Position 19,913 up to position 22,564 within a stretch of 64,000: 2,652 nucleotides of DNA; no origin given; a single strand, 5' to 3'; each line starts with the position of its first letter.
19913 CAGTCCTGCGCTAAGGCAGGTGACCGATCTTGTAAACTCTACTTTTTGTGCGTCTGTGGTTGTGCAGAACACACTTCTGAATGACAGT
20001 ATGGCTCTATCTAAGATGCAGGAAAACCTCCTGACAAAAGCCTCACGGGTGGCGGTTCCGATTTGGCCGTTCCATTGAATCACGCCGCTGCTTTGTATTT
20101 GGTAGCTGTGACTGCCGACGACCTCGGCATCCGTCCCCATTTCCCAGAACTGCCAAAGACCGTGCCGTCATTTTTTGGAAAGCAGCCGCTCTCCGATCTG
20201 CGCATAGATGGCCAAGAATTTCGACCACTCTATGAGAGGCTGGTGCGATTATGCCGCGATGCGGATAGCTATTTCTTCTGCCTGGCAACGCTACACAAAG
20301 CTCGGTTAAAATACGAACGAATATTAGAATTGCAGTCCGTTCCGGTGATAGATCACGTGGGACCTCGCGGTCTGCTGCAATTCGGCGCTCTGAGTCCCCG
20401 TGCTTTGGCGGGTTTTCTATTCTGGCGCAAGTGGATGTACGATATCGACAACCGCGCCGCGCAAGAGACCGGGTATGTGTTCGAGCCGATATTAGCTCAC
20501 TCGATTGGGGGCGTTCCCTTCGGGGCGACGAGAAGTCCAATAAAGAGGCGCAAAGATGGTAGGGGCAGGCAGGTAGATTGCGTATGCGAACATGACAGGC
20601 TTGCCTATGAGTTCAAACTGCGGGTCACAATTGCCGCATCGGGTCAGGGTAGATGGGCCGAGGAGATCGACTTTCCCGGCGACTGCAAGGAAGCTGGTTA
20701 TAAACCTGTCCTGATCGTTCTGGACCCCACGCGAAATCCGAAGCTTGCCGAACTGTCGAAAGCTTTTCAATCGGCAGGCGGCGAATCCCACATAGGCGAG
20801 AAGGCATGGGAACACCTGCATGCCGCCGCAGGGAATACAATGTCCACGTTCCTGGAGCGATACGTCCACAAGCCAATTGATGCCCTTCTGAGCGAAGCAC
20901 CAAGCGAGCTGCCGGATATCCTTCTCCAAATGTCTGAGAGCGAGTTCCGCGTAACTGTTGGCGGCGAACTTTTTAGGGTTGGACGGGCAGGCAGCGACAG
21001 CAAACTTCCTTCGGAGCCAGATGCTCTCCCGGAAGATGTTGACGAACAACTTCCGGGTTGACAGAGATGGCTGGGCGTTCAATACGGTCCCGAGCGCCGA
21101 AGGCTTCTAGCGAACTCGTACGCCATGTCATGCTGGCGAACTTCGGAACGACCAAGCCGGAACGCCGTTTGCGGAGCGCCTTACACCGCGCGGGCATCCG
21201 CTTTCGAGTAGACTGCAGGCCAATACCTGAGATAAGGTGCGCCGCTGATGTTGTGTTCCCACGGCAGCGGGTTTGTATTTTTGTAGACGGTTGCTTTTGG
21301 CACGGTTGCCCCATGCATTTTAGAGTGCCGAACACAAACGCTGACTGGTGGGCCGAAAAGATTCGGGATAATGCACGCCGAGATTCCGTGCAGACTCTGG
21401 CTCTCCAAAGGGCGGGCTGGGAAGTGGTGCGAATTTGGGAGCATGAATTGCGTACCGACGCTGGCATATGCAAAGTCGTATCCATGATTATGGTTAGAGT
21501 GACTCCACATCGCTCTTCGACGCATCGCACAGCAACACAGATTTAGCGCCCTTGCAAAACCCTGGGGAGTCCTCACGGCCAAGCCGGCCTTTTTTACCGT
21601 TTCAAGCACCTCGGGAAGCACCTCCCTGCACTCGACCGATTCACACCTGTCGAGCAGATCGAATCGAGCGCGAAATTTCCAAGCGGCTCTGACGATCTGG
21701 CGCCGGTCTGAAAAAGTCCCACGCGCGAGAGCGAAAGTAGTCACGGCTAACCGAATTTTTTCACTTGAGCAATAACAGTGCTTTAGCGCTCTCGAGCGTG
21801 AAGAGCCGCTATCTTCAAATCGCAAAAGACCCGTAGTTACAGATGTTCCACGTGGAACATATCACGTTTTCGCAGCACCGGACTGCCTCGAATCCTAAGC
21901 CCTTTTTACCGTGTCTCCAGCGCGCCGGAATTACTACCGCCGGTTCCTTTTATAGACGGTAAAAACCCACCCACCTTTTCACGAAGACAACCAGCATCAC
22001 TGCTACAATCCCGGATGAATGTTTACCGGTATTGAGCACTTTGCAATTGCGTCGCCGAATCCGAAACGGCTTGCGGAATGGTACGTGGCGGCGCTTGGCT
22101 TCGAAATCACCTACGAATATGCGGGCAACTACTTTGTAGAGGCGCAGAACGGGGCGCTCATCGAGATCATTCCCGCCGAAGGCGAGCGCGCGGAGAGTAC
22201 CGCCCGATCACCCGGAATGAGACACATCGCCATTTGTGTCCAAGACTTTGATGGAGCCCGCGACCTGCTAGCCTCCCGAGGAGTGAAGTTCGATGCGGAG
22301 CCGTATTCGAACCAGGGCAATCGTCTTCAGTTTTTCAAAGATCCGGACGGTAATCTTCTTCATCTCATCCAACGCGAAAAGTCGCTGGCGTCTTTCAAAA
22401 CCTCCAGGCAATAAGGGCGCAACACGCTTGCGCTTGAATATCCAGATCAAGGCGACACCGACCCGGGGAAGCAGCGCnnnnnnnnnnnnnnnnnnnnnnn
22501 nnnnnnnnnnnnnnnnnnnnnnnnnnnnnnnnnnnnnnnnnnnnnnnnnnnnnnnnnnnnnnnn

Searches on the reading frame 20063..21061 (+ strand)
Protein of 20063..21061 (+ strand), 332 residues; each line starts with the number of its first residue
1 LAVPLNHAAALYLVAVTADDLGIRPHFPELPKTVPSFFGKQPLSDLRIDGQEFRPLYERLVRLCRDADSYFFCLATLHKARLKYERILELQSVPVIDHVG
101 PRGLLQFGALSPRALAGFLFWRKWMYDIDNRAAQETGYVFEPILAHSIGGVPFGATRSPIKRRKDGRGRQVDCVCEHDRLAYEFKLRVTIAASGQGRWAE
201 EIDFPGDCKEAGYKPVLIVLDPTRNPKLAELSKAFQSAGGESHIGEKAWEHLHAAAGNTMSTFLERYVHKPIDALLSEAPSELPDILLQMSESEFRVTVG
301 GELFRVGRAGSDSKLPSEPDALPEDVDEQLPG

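Call 11: search_protein_families(library=pfam, proteins=[window:20063-21061:+], max_evalue=0.01)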
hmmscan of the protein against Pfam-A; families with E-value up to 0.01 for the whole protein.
window:20063-21061:+ (332 aa): 0 families

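Call 42: find_homologous_proteins(query=window:20063-21061:+, max_evalue=0.00001)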
Query window:20063-21061:+ (332 aa): 2733 proteins with E <= 0.00001 among 5777 candidates; the best 120 are listed.
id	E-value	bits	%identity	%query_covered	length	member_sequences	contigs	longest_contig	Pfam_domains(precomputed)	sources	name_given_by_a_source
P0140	1.3e-221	753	100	99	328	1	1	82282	PF09499.18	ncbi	-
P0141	3.2e-134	466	61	100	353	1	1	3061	PF09499.18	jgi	-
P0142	2.9e-133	463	61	100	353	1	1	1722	PF09499.18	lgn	-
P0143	5.0e-133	462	62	93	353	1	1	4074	PF09499.18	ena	-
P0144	3.2e-132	459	61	100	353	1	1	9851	PF09499.18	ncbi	-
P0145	8.3e-132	458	62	100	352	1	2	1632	PF09499.18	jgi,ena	jgi:hypothetical protein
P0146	1.4e-131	457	63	100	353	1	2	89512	PF09499.18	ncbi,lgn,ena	ncbi:MAG: restriction endonuclease [Bryobacteraceae bacterium]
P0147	1.5e-131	457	61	100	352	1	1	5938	PF09499.18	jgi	jgi:hypothetical protein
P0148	2.2e-131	456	63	100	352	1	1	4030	PF09499.18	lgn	-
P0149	3.6e-131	456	62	98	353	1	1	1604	PF09499.18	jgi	jgi:hypothetical protein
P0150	3.8e-131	456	62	99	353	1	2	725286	PF09499.18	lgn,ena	-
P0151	1.0e-130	454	61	100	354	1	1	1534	PF09499.18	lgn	-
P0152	1.5e-130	454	61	93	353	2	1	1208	PF09499.18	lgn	-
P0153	4.0e-130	452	62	98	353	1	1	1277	PF09499.18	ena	-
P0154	5.4e-130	452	61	100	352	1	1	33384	PF09499.18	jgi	jgi:hypothetical protein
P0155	7.8e-130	451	61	99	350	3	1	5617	PF09499.18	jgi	-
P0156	1.3e-129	451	60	100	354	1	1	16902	PF09499.18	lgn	-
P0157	2.0e-129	450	60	100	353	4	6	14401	PF09499.18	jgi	jgi:hypothetical protein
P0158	3.2e-129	449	59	100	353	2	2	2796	PF09499.18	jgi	-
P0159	3.7e-129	449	61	99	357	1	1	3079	PF09499.18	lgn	-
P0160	4.4e-129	449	61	98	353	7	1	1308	PF09499.18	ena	-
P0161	7.6e-129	448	61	100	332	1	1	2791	PF09499.18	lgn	-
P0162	1.0e-128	448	59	100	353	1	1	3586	PF09499.18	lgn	-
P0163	4.5e-128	445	61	100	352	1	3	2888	PF09499.18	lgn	-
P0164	5.1e-128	445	61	100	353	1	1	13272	PF09499.18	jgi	jgi:hypothetical protein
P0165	7.0e-128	445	60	99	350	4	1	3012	PF09499.18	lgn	-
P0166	1.2e-127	444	61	100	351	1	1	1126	PF09499.18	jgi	jgi:hypothetical protein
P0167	1.3e-127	444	62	93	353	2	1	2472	PF09499.18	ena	-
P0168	1.4e-127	444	60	100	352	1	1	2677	PF09499.18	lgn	-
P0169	1.5e-127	444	59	100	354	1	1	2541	PF09499.18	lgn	-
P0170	1.7e-127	444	59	100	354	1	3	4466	PF09499.18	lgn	-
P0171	1.7e-127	444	59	98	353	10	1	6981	PF09499.18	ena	-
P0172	2.0e-127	443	61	99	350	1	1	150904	PF09499.18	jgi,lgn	jgi:hypothetical protein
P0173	2.1e-127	443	62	98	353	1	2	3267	PF09499.18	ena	-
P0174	2.2e-127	443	59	100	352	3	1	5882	PF09499.18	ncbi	-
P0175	4.8e-127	442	61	100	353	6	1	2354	PF09499.18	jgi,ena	jgi:hypothetical protein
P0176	5.2e-127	442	61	100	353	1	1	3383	PF09499.18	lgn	-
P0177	9.7e-127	441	61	100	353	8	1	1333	PF09499.18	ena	-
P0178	1.0e-126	441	61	98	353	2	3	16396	PF09499.18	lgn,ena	-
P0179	1.9e-126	440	60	99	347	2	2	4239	PF09499.18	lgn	-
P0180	2.2e-126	440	59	100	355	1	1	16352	PF09499.18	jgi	jgi:hypothetical protein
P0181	2.4e-126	440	59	100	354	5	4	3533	PF09499.18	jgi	-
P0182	2.7e-126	440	60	100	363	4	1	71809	PF09499.18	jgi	jgi:hypothetical protein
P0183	3.1e-126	439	60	100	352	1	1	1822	PF09499.18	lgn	-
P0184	3.7e-126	439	59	99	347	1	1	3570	PF09499.18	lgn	-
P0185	5.2e-126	439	61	100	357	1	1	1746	PF09499.18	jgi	jgi:hypothetical protein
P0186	5.3e-126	439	61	99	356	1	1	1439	PF09499.18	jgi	jgi:hypothetical protein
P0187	1.1e-125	438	60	100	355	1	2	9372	PF09499.18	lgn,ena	-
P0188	1.7e-125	437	61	93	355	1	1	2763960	PF09499.18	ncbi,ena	-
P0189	2.1e-125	437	60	100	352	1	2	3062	PF09499.18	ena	-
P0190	2.8e-125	436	58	100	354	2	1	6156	PF09499.18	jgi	jgi:hypothetical protein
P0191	2.9e-125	436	59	99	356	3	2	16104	PF09499.18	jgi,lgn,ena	-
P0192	4.3e-125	436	58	100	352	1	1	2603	PF09499.18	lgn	-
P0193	4.8e-125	436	57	100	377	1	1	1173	PF09499.18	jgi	jgi:hypothetical protein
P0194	4.9e-125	435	61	100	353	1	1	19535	PF09499.18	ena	-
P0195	5.0e-125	435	59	100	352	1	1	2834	PF09499.18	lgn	-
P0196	6.2e-125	435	60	99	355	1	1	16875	PF09499.18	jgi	jgi:hypothetical protein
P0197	1.0e-124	434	58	100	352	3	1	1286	PF09499.18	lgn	-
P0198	1.4e-124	434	59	93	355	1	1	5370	PF09499.18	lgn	-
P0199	2.6e-124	433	60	98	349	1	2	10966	PF09499.18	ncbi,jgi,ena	-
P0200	3.1e-124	433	58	100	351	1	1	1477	PF09499.18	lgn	-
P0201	3.3e-124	433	58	100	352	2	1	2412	PF09499.18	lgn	-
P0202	3.8e-124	433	58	100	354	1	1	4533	PF09499.18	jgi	jgi:hypothetical protein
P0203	4.6e-124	432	58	100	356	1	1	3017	PF09499.18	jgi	jgi:hypothetical protein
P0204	5.0e-124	432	59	99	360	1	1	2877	PF09499.18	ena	-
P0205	5.2e-124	432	59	100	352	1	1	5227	PF09499.18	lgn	-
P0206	1.1e-123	431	59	100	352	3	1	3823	PF09499.18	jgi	jgi:hypothetical protein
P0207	1.3e-123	431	60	99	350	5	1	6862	PF09499.18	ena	-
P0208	1.4e-123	431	60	98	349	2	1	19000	PF09499.18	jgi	jgi:hypothetical protein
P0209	1.4e-123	431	61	99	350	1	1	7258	PF09499.18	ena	-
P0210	1.6e-123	430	58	99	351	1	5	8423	PF09499.18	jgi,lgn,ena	jgi:hypothetical protein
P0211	3.1e-123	430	58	100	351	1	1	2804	PF09499.18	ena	-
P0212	3.5e-123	429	58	98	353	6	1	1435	PF09499.18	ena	-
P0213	4.0e-123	429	60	94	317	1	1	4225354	PF09499.18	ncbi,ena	-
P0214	4.0e-123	429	58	100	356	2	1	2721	PF09499.18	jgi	-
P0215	4.2e-123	429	61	98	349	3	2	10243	PF09499.18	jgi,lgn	jgi:hypothetical protein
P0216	6.3e-123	429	56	100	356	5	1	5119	PF09499.18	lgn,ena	-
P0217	6.8e-123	428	58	99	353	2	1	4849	PF09499.18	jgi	-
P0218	9.2e-123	428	59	99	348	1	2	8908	PF09499.18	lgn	-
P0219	9.9e-123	428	60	100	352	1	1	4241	PF09499.18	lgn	-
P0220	1.3e-122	427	59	100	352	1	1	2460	PF09499.18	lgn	-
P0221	1.9e-122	427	58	100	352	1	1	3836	PF09499.18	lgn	-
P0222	2.3e-122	427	58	100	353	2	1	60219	PF09499.18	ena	-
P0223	2.5e-122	427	57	100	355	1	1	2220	PF09499.18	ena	-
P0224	2.6e-122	427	58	99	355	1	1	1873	PF09499.18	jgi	jgi:hypothetical protein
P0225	2.9e-122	426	57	100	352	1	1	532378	PF09499.18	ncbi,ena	-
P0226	4.9e-122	426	58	99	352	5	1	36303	PF09499.18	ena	-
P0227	4.9e-122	426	59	100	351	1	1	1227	PF09499.18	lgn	-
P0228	7.4e-122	425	58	100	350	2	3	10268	PF09499.18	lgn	-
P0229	8.3e-122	425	57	100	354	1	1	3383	PF09499.18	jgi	jgi:hypothetical protein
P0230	9.1e-122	425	58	100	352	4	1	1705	PF09499.18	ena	-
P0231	9.4e-122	425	57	100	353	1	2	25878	PF09499.18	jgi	jgi:hypothetical protein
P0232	9.5e-122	425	56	100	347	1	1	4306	PF09499.18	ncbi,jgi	jgi:hypothetical protein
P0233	1.1e-121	424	57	98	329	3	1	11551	PF09499.18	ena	-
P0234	1.1e-121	424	56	100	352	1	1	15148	PF09499.18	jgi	jgi:hypothetical protein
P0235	1.6e-121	424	57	100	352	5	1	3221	PF09499.18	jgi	-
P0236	1.6e-121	424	58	100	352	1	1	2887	PF09499.18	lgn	-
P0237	1.6e-121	424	57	100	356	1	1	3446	PF09499.18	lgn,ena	-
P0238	1.6e-121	424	58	99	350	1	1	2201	PF09499.18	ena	-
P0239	1.8e-121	424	57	100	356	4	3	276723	PF09499.18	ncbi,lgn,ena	ncbi:MAG: hypothetical protein WBQ76_14725 [Candidatus Korobacteraceae bacterium]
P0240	1.8e-121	424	57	100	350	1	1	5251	PF09499.18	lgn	-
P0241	2.2e-121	424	58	100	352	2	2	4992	PF09499.18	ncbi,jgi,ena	-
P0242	2.2e-121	424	62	98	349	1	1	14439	PF09499.18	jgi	jgi:hypothetical protein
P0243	2.2e-121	423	58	100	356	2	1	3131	PF09499.18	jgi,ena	-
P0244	2.4e-121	423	57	99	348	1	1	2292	PF09499.18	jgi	jgi:hypothetical protein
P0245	2.5e-121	423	60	99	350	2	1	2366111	PF09499.18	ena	-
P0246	2.6e-121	423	58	100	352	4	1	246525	PF09499.18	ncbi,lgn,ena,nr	ncbi:MAG TPA: hypothetical protein VJ842_02470 [Pyrinomonadaceae bacterium]|nr:hypothetical protein 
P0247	3.1e-121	423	59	98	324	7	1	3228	PF09499.18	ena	-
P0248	3.2e-121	423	59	98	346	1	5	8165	PF09499.18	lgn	-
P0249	4.6e-121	422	58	100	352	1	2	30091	PF09499.18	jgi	jgi:hypothetical protein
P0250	4.7e-121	422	58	99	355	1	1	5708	PF09499.18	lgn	-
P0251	7.1e-121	422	58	100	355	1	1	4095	PF09499.18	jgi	jgi:hypothetical protein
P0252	1.1e-120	421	58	98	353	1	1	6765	PF09499.18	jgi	jgi:hypothetical protein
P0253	1.4e-120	421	57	100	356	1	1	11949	PF09499.18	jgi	jgi:hypothetical protein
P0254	1.4e-120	421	56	100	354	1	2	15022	PF09499.18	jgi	jgi:hypothetical protein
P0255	1.8e-120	421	58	100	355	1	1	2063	PF09499.18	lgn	-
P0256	1.8e-120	420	57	100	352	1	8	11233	PF09499.18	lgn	-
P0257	2.3e-120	420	59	99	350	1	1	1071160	PF09499.18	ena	-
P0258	2.7e-120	420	60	96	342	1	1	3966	PF09499.18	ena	-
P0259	2.9e-120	420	58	100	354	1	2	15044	PF09499.18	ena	-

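Call 43: find_encoding_contigs(protein=P0140, flank=6000, max_places=10)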
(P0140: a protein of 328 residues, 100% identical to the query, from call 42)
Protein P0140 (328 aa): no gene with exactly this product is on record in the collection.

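Call 60: find_encoding_contigs(protein=P0146, flank=6000, max_places=2)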
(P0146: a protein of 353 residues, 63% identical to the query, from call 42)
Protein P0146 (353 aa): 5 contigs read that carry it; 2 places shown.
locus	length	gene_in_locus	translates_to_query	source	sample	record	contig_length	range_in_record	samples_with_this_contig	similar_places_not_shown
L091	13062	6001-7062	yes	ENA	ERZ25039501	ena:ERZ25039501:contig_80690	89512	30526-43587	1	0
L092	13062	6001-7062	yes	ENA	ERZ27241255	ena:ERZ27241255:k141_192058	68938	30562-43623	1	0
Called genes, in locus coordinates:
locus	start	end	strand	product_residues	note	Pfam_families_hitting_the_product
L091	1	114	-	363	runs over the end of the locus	-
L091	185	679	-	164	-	PF05974:DUF892, PF09537:DUF2383 (weak)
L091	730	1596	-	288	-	PF05559:DUF763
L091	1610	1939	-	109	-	PF05559:DUF763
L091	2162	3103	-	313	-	-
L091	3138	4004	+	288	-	PF12543:DUF3738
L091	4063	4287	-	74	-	-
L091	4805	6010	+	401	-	PF00145:DNA_methylase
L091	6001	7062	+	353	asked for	PF09499:RE_ApaLI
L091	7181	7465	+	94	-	-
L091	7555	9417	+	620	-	PF00753:Lactamase_B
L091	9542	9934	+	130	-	PF19649:DUF6152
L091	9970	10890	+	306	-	-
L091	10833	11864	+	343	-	PF00753:Lactamase_B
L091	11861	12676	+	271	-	-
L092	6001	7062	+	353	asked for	PF09499:RE_ApaLI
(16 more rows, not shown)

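Call 61: find_encoding_contigs(protein=P0150, flank=6000, max_places=2)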
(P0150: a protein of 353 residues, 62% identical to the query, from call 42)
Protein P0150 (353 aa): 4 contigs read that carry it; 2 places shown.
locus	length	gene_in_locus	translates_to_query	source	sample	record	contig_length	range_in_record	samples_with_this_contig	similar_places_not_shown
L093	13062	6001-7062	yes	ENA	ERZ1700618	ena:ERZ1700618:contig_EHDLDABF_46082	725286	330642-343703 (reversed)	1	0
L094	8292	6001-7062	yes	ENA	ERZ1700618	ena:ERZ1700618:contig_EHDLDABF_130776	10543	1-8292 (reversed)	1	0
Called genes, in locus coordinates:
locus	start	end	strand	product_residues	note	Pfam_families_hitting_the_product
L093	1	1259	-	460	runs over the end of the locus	PF00899:ThiF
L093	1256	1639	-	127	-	PF14462:Prok-E2_E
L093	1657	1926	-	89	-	PF14452:Multi_ubiq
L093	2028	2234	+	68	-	-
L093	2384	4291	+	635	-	PF11074:DUF2779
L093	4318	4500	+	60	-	-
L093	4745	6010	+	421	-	PF00145:DNA_methylase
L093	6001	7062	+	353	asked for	PF09499:RE_ApaLI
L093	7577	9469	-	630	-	PF01804:Penicil_amidase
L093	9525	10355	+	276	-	-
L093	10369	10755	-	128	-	PF01243:PNPOx_N (weak)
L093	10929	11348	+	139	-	PF02566:OsmC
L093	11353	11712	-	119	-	-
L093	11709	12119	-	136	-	PF00903:Glyoxalase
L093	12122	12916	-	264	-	PF03476:MOSC_N, PF03473:MOSC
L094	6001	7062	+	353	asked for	PF09499:RE_ApaLI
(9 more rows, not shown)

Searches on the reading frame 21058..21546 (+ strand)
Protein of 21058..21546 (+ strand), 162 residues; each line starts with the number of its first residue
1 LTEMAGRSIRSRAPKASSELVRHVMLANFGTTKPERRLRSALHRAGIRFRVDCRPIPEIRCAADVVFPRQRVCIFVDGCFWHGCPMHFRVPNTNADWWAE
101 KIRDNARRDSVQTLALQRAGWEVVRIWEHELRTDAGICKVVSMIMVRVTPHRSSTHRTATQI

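Call 11: search_protein_families(library=pfam, proteins=[window:21058-21546:+], max_evalue=0.01)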
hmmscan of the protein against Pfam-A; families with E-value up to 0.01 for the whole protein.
window:21058-21546:+ (162 aa): 3 families
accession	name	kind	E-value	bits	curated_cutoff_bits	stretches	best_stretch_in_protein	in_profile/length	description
PF03852.21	Vsr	-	8.5e-14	51.6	27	1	31-83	20-69/74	DNA mismatch endonuclease Vsr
PF18741.7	MTES_1575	-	0.00037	21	38.2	1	103-134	53-84/96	REase_MTES_1575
PF04480.18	DUF559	-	0.0029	17.9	20.6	0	105-144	67-104/109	Protein of unknown function (DUF559)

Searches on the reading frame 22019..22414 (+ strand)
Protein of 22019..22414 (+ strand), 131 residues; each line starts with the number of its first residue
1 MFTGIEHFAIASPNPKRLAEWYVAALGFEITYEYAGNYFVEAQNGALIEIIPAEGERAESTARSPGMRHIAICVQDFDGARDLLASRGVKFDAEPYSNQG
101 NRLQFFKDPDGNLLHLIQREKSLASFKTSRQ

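Call 11: search_protein_families(library=pfam, proteins=[window:22019-22414:+], max_evalue=0.01)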
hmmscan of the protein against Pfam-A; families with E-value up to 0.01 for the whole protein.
window:22019-22414:+ (131 aa): 4 families
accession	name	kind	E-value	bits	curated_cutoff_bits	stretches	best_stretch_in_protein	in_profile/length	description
PF00903.31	Glyoxalase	-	2.1e-16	60.9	20.6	1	4-115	1-120/121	Glyoxalase/Bleomycin resistance protein/Dioxygenase superfamily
PF13669.12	Glyoxalase_4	-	5.3e-10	40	27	1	7-99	2-102/109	Glyoxalase/Bleomycin resistance protein/Dioxygenase superfamily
PF18029.7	Glyoxalase_6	-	1.3e-05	26.3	23.6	1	8-116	2-105/106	Glyoxalase-like domain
PF13468.12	Glyoxalase_3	-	0.0019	18.7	25.1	0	6-105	2-115/176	Glyoxalase-like domain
